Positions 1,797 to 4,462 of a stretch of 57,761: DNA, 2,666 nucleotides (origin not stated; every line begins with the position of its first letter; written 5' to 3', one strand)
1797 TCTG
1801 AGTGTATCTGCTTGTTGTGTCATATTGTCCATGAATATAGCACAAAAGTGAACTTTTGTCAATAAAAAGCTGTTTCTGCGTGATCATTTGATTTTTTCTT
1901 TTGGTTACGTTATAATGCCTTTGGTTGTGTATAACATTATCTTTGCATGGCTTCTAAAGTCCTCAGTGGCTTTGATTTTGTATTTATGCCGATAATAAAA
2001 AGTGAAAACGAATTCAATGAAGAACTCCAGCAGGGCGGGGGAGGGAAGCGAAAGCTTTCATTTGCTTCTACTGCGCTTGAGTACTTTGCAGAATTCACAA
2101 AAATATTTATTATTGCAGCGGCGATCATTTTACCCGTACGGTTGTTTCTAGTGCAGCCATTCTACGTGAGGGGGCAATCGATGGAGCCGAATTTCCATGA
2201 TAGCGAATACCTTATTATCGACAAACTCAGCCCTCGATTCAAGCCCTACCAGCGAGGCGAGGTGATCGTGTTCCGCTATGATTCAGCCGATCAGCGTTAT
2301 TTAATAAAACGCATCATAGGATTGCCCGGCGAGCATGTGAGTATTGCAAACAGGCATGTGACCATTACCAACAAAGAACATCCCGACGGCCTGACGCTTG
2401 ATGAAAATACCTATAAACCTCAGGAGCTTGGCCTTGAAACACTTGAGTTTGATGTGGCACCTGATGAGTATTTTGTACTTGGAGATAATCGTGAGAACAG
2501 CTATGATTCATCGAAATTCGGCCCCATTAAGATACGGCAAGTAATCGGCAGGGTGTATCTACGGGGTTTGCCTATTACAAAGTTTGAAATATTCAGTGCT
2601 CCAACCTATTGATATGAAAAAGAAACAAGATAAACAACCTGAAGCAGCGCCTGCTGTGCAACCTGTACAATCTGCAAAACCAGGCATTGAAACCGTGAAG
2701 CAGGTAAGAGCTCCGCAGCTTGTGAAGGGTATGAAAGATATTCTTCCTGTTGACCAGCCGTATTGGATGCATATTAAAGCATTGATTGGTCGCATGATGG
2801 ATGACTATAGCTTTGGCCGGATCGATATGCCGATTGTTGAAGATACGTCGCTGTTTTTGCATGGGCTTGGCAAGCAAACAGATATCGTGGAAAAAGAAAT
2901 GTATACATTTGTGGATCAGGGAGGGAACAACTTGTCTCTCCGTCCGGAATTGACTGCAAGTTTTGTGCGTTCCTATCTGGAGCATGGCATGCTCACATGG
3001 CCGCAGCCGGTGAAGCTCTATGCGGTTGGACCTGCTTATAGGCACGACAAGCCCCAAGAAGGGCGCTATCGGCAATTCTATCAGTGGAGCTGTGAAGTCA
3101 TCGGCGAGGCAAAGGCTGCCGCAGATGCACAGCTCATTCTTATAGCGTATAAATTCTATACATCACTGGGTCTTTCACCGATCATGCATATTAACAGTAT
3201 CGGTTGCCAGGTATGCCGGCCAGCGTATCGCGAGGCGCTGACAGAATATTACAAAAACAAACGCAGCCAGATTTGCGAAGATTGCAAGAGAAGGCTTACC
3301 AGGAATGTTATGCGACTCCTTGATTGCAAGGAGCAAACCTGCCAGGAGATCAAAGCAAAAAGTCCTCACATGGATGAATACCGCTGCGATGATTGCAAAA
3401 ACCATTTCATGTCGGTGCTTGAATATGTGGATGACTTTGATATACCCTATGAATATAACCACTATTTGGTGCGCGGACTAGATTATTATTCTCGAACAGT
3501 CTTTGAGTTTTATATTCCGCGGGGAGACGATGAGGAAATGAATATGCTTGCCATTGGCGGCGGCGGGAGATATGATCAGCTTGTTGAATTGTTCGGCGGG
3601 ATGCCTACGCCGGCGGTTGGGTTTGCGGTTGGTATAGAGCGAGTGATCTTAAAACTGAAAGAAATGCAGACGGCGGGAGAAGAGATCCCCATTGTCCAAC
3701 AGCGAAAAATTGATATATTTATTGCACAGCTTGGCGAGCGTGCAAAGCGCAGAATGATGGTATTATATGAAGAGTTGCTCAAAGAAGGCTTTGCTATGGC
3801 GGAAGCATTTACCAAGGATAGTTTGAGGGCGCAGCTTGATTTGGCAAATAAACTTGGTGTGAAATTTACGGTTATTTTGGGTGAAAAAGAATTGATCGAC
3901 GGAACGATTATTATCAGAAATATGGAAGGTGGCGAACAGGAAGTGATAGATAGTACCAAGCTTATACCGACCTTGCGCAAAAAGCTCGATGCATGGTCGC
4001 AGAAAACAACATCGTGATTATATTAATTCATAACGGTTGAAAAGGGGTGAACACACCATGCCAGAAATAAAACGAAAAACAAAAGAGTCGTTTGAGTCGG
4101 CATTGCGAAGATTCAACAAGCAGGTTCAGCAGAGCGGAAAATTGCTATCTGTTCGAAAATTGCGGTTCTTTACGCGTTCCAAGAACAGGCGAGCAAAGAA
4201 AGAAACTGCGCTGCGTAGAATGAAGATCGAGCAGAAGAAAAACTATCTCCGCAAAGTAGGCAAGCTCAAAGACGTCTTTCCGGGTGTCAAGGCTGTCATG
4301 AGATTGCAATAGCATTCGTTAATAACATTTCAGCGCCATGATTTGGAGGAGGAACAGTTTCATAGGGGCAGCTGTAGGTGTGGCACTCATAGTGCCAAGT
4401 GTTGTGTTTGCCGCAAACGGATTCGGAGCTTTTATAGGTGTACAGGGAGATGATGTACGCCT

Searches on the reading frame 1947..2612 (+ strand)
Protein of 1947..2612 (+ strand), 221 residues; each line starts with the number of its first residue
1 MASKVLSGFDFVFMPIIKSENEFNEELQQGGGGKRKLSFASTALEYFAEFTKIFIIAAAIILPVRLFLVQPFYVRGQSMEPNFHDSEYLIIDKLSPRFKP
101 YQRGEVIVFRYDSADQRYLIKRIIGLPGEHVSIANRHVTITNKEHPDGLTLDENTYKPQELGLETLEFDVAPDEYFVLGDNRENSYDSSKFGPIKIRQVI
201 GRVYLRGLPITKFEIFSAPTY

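Call 11: search_protein_families(library=pfam, proteins=[window:1947-2612:+], max_evalue=0.001)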
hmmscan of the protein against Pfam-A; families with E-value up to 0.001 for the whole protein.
window:1947-2612:+ (221 aa): 2 families
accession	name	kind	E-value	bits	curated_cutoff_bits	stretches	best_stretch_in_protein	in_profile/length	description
PF10502.14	Peptidase_S26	-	1.4e-41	142.7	22.9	1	49-205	3-165/168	Signal peptidase, peptidase S26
PF00717.28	Peptidase_S24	-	1.6e-05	25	23.3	1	73-133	39-91/116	Peptidase S24-like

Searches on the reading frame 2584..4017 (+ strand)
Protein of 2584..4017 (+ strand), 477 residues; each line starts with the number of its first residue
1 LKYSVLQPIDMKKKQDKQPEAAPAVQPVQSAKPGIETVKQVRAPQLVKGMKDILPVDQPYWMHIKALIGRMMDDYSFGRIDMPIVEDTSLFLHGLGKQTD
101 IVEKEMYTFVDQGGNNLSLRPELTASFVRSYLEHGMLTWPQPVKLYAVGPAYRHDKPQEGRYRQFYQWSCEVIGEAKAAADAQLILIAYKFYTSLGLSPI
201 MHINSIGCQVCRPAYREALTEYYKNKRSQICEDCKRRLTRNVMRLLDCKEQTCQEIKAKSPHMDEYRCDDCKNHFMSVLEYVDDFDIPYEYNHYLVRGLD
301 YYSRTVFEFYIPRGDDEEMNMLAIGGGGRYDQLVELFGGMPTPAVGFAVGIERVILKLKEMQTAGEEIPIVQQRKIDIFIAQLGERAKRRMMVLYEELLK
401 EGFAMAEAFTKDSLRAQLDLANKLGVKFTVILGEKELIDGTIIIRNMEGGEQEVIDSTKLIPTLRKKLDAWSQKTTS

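Call 11: search_protein_families(library=pfam, proteins=[window:2584-4017:+], max_evalue=0.001)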
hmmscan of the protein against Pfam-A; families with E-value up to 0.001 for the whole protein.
window:2584-4017:+ (477 aa): 3 families
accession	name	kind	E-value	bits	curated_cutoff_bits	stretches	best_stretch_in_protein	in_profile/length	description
PF13393.11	tRNA-synt_His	-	9.7e-39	133.9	25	1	49-354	1-308/308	Histidyl-tRNA synthetase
PF03129.25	HGTP_anticodon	-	2.6e-11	43.9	21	1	378-466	2-93/94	Anticodon binding domain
PF00587.30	tRNA-synt_2b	-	4.3e-11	43.6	29.3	1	107-355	1-172/179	tRNA synthetase class II core domain (G, H, P, S and T)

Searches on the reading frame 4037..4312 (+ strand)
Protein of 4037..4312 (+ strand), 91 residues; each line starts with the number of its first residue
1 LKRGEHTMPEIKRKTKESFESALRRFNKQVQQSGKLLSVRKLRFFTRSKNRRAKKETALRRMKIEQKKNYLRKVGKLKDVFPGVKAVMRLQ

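Call 11: search_protein_families(library=pfam, proteins=[window:4037-4312:+], max_evalue=0.001)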
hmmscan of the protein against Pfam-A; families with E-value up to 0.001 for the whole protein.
window:4037-4312:+ (91 aa): 1 family
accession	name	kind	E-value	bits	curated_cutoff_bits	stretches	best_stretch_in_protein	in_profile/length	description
PF01165.25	Ribosomal_S21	-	6.3e-07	29.4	27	1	11-61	2-53/55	Ribosomal protein S21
